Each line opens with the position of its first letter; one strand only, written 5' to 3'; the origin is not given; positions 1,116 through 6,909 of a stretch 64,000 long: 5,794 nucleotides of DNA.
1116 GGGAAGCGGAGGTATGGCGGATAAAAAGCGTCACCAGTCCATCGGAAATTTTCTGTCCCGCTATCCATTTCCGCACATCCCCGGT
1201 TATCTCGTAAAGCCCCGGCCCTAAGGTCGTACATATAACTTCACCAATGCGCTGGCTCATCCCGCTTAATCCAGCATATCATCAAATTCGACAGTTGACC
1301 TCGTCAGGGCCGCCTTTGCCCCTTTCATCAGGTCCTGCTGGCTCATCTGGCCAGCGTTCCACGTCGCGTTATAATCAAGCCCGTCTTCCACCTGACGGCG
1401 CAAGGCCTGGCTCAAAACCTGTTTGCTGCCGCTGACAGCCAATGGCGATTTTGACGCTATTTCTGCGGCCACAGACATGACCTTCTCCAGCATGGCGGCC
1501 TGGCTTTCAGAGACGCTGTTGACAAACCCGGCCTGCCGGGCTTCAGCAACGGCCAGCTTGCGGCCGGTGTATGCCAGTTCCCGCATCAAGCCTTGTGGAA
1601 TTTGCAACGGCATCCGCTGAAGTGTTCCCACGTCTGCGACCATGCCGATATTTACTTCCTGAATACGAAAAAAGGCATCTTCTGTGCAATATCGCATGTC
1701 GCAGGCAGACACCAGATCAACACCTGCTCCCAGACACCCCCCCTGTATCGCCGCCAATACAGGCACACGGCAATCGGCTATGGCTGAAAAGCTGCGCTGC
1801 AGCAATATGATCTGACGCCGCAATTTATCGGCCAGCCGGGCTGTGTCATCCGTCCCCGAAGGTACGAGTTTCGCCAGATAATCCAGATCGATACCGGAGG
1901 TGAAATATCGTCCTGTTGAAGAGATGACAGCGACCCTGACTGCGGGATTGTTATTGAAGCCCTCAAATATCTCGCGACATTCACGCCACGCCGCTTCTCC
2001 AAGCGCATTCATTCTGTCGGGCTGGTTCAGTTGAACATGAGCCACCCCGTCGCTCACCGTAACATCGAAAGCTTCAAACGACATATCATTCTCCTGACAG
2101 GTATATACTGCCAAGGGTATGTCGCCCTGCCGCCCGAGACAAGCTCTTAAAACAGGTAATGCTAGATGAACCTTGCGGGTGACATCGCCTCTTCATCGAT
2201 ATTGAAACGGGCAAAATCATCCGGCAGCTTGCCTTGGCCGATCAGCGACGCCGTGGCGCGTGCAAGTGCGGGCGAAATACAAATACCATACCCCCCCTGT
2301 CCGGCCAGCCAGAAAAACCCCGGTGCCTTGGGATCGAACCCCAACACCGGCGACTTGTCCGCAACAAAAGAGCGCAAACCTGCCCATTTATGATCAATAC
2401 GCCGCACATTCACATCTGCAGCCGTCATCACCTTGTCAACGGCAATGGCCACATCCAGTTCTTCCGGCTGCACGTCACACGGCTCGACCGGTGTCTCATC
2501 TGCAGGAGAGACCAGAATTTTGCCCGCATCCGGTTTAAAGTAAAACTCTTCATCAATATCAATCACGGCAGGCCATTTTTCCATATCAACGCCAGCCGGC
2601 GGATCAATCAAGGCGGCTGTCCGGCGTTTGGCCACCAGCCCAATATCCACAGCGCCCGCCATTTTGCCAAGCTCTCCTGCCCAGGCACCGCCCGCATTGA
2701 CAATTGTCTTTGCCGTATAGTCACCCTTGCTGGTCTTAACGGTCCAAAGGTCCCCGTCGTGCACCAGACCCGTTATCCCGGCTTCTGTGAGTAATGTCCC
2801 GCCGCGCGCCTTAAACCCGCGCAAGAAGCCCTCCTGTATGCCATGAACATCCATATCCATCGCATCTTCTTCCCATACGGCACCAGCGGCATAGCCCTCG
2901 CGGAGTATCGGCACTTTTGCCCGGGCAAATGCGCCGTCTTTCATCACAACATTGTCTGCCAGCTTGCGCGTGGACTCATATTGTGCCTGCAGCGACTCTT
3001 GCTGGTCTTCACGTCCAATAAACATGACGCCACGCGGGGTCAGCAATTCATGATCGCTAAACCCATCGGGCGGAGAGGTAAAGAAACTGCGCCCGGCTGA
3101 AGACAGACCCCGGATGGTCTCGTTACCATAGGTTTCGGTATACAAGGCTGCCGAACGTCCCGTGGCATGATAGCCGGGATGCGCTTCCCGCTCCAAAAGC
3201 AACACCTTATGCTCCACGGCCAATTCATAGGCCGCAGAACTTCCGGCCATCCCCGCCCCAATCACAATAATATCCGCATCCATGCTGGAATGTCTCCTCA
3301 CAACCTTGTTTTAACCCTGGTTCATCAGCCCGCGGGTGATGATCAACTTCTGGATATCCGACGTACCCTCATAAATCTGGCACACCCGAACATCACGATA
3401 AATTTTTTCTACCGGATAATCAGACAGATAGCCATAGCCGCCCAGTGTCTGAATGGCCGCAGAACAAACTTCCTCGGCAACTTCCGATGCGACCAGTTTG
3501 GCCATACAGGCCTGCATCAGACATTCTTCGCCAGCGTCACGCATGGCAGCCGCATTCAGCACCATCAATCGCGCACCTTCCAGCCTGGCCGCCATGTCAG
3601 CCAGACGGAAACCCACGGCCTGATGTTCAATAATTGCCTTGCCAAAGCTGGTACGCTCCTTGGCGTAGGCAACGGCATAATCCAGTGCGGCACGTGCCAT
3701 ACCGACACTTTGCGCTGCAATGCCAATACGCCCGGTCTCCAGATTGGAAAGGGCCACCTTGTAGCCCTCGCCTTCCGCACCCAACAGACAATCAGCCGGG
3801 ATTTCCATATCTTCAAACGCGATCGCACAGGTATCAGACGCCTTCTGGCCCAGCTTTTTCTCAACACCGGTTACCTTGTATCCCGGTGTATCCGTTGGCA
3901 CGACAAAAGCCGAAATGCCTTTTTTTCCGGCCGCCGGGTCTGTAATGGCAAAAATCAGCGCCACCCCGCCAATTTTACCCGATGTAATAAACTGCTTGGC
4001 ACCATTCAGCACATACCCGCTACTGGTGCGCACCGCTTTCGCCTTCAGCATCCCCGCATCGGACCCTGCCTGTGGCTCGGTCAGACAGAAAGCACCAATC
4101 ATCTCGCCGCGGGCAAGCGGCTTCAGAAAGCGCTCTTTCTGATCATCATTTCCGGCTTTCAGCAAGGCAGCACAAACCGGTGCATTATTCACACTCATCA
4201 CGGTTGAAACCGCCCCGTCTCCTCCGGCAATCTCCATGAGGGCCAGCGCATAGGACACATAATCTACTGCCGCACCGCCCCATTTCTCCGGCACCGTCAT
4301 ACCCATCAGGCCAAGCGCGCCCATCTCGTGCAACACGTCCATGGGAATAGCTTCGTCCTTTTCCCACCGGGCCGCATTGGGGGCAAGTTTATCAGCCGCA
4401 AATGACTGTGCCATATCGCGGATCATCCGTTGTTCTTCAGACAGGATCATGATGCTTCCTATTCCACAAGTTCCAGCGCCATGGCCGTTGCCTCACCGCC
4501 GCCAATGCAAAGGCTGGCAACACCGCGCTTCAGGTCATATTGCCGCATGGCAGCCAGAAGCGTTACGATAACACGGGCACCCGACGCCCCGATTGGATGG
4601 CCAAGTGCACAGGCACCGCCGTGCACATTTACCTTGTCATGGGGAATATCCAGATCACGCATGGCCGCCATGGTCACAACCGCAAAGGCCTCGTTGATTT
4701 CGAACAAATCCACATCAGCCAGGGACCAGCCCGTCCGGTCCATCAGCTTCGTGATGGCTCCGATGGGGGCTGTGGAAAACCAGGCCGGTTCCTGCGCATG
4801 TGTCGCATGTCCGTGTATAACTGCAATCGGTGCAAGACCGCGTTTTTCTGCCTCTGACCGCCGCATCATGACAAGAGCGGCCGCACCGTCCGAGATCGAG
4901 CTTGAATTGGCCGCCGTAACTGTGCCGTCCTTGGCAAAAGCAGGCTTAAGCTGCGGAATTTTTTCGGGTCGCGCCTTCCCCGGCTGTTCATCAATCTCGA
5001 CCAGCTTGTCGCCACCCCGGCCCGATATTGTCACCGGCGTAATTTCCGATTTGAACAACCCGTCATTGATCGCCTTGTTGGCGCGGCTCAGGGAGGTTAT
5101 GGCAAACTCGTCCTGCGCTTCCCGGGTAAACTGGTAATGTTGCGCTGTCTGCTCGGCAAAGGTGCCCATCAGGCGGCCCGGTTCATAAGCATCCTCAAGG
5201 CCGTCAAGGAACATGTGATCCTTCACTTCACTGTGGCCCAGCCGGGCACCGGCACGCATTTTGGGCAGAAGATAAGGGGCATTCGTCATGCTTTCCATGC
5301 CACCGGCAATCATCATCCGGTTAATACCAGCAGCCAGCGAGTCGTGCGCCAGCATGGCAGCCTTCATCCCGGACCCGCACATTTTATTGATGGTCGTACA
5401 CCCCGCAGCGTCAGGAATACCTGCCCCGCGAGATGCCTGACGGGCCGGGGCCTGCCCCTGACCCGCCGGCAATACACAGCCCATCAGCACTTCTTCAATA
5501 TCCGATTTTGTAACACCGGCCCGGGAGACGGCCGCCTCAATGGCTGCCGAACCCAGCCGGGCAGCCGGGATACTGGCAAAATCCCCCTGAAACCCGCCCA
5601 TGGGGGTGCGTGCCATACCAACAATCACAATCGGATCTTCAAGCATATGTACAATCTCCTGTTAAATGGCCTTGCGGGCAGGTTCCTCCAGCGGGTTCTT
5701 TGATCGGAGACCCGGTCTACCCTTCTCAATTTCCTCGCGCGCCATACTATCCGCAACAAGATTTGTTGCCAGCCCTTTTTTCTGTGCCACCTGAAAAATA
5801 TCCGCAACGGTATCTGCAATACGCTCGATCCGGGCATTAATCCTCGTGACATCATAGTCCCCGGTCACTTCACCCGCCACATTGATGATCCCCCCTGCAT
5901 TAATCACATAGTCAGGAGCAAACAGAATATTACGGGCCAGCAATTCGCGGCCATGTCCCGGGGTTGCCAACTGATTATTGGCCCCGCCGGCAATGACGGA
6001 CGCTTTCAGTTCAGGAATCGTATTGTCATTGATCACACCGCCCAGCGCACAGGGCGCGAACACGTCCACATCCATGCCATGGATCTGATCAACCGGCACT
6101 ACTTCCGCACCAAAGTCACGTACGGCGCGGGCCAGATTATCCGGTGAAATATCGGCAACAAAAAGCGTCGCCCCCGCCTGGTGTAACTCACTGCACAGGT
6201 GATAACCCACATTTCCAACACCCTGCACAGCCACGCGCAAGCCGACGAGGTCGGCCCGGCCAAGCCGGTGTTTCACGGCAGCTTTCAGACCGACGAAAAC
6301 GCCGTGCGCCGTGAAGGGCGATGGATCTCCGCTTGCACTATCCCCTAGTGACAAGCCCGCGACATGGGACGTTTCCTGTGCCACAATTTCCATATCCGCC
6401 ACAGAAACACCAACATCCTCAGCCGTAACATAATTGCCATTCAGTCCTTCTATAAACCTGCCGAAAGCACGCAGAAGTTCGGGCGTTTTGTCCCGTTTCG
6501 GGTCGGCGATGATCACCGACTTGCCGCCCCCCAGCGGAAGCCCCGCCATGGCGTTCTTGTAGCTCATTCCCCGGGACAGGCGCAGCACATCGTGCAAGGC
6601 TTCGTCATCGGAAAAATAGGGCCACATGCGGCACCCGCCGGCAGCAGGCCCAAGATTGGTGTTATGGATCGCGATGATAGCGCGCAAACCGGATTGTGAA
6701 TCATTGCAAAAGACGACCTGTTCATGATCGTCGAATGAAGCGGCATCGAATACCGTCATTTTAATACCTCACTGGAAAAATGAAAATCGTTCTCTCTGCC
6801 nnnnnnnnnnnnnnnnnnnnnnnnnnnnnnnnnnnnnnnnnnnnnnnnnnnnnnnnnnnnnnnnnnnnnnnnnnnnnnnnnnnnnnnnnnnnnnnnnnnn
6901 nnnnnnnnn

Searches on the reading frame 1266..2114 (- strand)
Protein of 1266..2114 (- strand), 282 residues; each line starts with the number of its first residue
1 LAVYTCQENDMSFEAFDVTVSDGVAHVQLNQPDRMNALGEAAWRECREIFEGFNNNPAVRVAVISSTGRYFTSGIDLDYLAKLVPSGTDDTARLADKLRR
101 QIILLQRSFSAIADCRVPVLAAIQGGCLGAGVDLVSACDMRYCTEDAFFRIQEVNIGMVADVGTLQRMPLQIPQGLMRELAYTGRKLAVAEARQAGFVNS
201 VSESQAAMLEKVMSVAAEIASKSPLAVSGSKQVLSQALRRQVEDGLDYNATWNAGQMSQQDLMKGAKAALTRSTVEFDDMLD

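Call 18: search_protein_families(library=pfam, proteins=[window:1266-2114:-], max_evalue=0.0001)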
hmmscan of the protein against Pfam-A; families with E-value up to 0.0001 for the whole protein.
window:1266-2114:- (282 aa): 2 families
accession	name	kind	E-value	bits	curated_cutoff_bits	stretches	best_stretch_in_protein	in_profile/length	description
PF00378.25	ECH_1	-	1.7e-44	152.5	27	1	21-277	3-248/251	Enoyl-CoA hydratase/isomerase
PF16113.10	ECH_2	-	3.4e-26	93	27.2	1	25-206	2-176/335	Enoyl-CoA hydratase/isomerase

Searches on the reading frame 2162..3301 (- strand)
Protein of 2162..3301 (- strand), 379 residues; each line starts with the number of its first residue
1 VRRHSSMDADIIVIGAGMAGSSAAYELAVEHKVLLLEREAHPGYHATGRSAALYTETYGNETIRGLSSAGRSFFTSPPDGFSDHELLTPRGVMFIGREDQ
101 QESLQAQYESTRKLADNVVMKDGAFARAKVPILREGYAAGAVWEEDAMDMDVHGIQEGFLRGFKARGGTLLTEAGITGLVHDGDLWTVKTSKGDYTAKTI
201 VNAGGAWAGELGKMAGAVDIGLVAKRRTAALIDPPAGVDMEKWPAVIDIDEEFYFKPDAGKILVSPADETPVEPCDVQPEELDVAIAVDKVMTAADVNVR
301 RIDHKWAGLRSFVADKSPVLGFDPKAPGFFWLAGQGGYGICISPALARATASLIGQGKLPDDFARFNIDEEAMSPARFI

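Call 18: search_protein_families(library=pfam, proteins=[window:2162-3301:-], max_evalue=0.0001)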
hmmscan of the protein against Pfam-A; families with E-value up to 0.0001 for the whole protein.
window:2162-3301:- (379 aa): 4 families
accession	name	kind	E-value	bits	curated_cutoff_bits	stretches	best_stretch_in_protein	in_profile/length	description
PF01266.30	DAO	-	3.1e-51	175.4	27.9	1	10-353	1-353/353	FAD dependent oxidoreductase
PF13450.12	NAD_binding_8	-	1.1e-08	35.7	21.9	1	13-67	1-56/68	NAD(P)-binding Rossmann-like domain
PF01946.23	Thi4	-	2.1e-05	24.3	26.2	1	7-43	16-54/235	Thi4 family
PF07992.20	Pyr_redox_2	-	5.1e-05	23.3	26.1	0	10-47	2-41/291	Pyridine nucleotide-disulphide oxidoreductase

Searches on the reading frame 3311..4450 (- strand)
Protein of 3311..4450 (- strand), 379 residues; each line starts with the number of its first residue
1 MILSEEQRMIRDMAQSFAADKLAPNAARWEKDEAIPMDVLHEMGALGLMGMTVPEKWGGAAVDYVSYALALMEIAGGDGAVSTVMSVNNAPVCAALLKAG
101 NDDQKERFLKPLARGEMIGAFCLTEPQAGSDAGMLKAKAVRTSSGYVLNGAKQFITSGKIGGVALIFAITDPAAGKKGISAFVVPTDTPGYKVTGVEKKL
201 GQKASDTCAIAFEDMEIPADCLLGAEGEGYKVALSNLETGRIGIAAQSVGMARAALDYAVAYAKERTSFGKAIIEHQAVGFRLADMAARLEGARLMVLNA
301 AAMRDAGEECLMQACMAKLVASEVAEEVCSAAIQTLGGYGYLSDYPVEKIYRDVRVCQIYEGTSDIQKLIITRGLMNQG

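Call 18: search_protein_families(library=pfam, proteins=[window:3311-4450:-], max_evalue=0.0001)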
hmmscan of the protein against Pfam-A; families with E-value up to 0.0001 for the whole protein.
window:3311-4450:- (379 aa): 5 families
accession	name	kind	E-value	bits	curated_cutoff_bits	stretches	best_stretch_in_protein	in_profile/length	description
PF00441.29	Acyl-CoA_dh_1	-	6.2e-52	176.2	22.4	1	227-375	1-149/150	Acyl-CoA dehydrogenase, C-terminal domain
PF02771.21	Acyl-CoA_dh_N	-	1.2e-36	125.9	22.9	1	4-116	1-113/113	Acyl-CoA dehydrogenase, N-terminal domain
PF08028.16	Acyl-CoA_dh_2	-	3.9e-29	102.1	22.7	1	242-364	1-133/134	Acyl-CoA dehydrogenase, C-terminal domain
PF02770.24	Acyl-CoA_dh_M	-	1.2e-22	80.3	33.3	1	120-215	1-97/97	Acyl-CoA dehydrogenase, middle domain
PF22924.1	ACOX_C_alpha1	-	1.4e-05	25.4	27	0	240-375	7-168/169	Acyl-CoA oxidase, C-alpha1 domain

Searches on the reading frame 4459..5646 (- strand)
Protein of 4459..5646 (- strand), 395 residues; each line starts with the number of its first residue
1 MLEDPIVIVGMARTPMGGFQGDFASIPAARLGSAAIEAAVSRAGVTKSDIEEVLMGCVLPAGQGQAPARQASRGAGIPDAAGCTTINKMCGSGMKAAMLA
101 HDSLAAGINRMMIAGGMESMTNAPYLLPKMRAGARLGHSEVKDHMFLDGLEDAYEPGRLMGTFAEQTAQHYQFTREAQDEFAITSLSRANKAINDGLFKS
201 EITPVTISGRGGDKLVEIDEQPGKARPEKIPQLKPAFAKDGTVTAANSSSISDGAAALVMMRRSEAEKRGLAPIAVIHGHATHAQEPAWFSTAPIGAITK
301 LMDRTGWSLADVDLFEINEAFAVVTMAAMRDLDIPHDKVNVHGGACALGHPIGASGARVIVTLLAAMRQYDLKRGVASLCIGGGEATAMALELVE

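Call 18: search_protein_families(library=pfam, proteins=[window:4459-5646:-], max_evalue=0.0001)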
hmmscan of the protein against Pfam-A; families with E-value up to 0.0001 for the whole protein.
window:4459-5646:- (395 aa): 2 families
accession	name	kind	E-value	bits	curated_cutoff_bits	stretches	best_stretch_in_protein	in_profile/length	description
PF00108.29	Thiolase_N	-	5.6e-85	285.3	26.4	1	6-264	1-260/260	Thiolase, N-terminal domain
PF02803.24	Thiolase_C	-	6.3e-44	149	27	1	272-392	2-122/123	Thiolase, C-terminal domain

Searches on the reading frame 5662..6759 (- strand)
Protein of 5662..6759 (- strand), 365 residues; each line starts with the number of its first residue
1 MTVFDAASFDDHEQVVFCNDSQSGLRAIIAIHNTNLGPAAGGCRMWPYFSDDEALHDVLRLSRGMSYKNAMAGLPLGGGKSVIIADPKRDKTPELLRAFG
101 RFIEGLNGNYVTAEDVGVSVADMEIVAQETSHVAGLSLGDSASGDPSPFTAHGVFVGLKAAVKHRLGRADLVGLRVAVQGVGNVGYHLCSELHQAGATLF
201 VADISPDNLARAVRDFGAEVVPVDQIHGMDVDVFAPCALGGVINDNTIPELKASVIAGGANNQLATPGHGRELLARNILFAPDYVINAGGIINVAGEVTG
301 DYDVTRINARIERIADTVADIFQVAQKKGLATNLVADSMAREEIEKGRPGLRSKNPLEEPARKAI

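Call 18: search_protein_families(library=pfam, proteins=[window:5662-6759:-], max_evalue=0.0001)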
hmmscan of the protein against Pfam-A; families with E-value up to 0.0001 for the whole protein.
window:5662-6759:- (365 aa): 2 families
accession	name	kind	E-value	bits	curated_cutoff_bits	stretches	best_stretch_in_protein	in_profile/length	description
PF02812.23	ELFV_dehydrog_N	-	2.2e-33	115.1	25.3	1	12-132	1-129/129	Glu/Leu/Phe/Val dehydrogenase, dimerisation domain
PF00208.27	ELFV_dehydrog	-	5e-18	66.1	23.4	1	217-330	98-219/241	Glutamate/Leucine/Phenylalanine/Valine dehydrogenase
